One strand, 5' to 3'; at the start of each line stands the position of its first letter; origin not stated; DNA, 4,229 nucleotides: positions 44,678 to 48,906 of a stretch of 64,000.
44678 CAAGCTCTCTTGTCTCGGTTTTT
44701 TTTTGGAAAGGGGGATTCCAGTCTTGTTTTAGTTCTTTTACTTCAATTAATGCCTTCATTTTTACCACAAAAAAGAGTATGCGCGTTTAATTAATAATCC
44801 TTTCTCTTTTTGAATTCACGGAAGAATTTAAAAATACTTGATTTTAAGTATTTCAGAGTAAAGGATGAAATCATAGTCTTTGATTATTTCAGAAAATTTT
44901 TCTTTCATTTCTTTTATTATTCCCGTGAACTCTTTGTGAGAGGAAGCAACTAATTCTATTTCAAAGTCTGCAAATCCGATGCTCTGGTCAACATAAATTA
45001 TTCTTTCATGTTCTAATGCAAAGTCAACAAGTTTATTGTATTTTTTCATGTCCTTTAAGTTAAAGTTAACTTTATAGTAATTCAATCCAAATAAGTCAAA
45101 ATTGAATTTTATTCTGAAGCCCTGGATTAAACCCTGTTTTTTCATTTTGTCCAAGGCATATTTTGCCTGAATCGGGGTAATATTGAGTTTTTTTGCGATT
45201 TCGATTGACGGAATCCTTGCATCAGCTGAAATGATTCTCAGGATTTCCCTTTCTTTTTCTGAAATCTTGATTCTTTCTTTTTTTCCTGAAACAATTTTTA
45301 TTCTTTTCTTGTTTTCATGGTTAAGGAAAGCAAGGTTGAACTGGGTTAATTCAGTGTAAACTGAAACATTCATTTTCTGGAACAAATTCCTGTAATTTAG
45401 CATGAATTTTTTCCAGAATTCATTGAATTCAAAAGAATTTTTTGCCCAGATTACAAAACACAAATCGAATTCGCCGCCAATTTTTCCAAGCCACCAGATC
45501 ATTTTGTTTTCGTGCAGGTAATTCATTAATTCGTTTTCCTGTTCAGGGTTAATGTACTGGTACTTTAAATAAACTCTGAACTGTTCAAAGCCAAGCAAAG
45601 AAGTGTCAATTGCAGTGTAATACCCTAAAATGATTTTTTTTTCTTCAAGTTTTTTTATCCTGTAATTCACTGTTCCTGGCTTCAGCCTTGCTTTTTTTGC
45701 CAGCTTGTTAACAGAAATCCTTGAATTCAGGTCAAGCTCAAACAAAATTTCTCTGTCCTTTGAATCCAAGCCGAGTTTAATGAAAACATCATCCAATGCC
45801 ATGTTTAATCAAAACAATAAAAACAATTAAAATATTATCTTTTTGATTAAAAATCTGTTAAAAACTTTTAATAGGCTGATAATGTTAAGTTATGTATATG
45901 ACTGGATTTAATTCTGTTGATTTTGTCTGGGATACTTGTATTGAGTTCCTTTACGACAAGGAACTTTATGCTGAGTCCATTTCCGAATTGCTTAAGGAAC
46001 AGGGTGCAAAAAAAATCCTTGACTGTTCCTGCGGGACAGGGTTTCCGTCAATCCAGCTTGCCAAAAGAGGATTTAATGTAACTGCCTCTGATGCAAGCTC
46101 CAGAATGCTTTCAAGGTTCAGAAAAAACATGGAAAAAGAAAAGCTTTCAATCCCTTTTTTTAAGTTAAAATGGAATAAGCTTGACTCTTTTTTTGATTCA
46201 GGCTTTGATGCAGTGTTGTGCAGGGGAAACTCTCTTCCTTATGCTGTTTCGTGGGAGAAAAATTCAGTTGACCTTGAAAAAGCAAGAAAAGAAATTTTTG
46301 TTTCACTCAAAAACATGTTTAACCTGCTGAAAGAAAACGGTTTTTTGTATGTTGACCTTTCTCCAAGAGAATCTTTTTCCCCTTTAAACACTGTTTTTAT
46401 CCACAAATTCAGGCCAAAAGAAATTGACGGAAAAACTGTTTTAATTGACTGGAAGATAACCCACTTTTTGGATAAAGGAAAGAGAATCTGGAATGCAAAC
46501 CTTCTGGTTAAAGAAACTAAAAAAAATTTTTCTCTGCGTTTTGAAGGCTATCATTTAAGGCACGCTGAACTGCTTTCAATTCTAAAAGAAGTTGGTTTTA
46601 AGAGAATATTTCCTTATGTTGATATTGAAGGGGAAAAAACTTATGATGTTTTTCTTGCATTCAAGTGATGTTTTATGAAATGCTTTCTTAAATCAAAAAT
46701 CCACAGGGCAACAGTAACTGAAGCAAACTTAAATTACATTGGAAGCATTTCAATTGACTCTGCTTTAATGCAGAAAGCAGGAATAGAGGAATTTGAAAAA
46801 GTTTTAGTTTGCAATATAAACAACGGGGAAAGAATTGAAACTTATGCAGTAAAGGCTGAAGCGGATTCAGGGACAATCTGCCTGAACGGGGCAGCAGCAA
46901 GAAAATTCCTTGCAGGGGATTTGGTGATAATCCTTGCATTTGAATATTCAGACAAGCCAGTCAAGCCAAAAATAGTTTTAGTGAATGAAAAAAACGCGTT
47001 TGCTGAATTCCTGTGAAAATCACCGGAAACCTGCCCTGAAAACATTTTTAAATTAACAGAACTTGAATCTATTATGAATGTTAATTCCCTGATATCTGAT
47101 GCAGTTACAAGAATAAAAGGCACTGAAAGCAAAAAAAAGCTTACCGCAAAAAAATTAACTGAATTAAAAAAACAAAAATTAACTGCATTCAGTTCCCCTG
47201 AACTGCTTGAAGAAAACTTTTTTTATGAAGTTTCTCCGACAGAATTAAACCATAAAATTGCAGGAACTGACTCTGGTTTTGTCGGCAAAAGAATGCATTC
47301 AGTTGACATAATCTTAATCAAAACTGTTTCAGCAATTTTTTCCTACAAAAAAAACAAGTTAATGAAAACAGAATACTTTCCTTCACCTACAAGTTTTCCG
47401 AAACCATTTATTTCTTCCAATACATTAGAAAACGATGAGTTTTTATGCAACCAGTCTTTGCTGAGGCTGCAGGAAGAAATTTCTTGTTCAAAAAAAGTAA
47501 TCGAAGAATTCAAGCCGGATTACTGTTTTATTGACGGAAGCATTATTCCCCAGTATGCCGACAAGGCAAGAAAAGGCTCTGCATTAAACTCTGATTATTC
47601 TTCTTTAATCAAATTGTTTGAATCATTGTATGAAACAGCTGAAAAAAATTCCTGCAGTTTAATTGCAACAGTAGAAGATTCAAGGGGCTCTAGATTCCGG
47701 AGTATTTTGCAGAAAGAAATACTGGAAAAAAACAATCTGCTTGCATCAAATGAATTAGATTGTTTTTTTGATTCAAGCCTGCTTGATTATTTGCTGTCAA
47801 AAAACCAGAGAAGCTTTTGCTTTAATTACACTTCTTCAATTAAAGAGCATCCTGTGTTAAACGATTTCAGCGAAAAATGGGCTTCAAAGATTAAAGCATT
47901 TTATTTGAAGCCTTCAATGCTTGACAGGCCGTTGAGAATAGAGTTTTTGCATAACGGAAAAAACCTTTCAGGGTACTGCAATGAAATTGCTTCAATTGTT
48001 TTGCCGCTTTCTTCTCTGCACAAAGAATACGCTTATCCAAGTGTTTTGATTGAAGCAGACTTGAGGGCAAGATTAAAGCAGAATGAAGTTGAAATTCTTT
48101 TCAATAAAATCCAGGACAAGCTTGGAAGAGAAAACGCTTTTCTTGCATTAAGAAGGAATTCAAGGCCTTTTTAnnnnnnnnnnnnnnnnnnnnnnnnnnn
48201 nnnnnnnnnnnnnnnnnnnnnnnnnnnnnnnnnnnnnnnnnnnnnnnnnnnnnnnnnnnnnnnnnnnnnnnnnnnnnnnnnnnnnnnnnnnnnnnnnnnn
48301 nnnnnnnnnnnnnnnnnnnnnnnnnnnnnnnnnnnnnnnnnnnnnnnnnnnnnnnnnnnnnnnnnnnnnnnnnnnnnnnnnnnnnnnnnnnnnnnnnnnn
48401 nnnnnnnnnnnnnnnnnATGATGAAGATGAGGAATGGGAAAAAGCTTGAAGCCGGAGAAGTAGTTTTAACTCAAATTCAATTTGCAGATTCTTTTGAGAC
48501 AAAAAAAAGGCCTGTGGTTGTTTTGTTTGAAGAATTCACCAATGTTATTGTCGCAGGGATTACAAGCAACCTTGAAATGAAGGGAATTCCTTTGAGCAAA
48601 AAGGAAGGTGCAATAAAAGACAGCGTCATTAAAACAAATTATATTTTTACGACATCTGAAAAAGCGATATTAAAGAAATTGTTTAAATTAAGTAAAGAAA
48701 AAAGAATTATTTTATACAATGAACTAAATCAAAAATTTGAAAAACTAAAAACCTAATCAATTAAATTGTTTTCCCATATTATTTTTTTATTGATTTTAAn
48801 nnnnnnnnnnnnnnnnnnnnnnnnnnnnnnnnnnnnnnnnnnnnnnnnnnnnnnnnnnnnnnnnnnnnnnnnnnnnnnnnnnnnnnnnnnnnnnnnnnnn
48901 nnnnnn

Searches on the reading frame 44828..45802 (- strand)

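Call 39: search_protein_families(library=pfam, proteins=[window:44828-45802:-], max_evalue=0.001)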
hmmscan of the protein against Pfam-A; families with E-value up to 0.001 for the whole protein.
window:44828-45802:- (324 aa): 5 families
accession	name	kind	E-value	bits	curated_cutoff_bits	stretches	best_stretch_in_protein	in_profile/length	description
PF13412.12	HTH_24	-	1.9e-23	82.2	21.9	2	12-58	1-47/48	Winged helix-turn-helix DNA-binding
PF13404.12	HTH_AsnC-type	-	4.9e-16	58.7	27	1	12-53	1-42/42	AsnC-type helix-turn-helix domain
PF01047.28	MarR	-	4.9e-11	42.8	24.6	1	19-57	8-46/59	MarR family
PF12802.13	MarR_2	-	6.9e-07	29.8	27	0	11-58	2-50/61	MarR family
PF12840.13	HTH_20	-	8.8e-06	26.1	27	0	30-57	20-47/51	Helix-turn-helix domain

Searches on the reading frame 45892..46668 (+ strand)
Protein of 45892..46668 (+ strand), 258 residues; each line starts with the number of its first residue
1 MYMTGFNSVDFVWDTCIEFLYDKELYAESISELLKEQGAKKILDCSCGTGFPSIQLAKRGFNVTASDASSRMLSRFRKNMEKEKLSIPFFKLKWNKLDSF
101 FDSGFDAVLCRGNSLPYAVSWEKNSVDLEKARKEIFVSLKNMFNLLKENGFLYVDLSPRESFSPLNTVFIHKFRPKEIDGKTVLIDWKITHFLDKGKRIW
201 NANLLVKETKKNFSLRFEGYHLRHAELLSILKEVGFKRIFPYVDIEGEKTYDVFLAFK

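Call 78: search_protein_families(library=pfam, proteins=[window:45892-46668:+], max_evalue=0.01)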
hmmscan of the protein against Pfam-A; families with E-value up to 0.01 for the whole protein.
window:45892-46668:+ (258 aa): 8 families
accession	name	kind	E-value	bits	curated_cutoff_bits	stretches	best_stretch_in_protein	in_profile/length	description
PF13649.12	Methyltransf_25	-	8.1e-14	52.5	27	1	42-122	1-80/97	Methyltransferase domain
PF08241.18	Methyltransf_11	-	6.9e-11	43.1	21.2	1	43-135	1-83/95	Methyltransferase domain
PF13847.12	Methyltransf_31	-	2.9e-10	40.4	27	1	38-155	3-110/145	Methyltransferase domain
PF08242.18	Methyltransf_12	-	7.8e-07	30.2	30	1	43-152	1-98/98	Methyltransferase domain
PF05175.20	MTS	-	8.9e-06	25.9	23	1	32-110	25-104/170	Methyltransferase small domain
PF03848.20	TehB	-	2.7e-05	24.1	20.4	1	38-89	30-82/193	Tellurite resistance protein TehB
PF13489.12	Methyltransf_23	-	4.8e-05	23.6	27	1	23-85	6-70/164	Methyltransferase domain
PF01209.24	Ubie_methyltran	-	0.00057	19.8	20.1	1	24-140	33-144/233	ubiE/COQ5 methyltransferase family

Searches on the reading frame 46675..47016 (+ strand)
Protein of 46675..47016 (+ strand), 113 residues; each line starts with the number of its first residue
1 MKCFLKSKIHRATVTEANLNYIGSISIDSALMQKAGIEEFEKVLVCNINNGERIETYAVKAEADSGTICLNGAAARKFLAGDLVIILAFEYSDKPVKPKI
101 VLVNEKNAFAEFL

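Call 78: search_protein_families(library=pfam, proteins=[window:46675-47016:+], max_evalue=0.01)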
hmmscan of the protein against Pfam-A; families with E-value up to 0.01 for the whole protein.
window:46675-47016:+ (113 aa): 1 family
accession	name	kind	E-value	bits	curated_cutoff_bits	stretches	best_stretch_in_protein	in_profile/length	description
PF02261.22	Asp_decarbox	-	1e-43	148.3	25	1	3-108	4-113/115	Aspartate decarboxylase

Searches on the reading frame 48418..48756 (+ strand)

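Call 3: search_protein_families(library=pfam, proteins=[window:48418-48756:+], max_evalue=0.1)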
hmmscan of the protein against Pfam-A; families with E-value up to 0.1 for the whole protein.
window:48418-48756:+ (112 aa): 2 families
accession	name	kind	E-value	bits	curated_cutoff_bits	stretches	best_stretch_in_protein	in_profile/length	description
PF02452.23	PemK_toxin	-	5.4e-08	33.4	23.1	1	12-104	2-106/109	PemK-like, MazF-like toxin of type II toxin-antitoxin system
PF03912.19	Psb28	-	0.0099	16.6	25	1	14-95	9-86/106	Psb28 protein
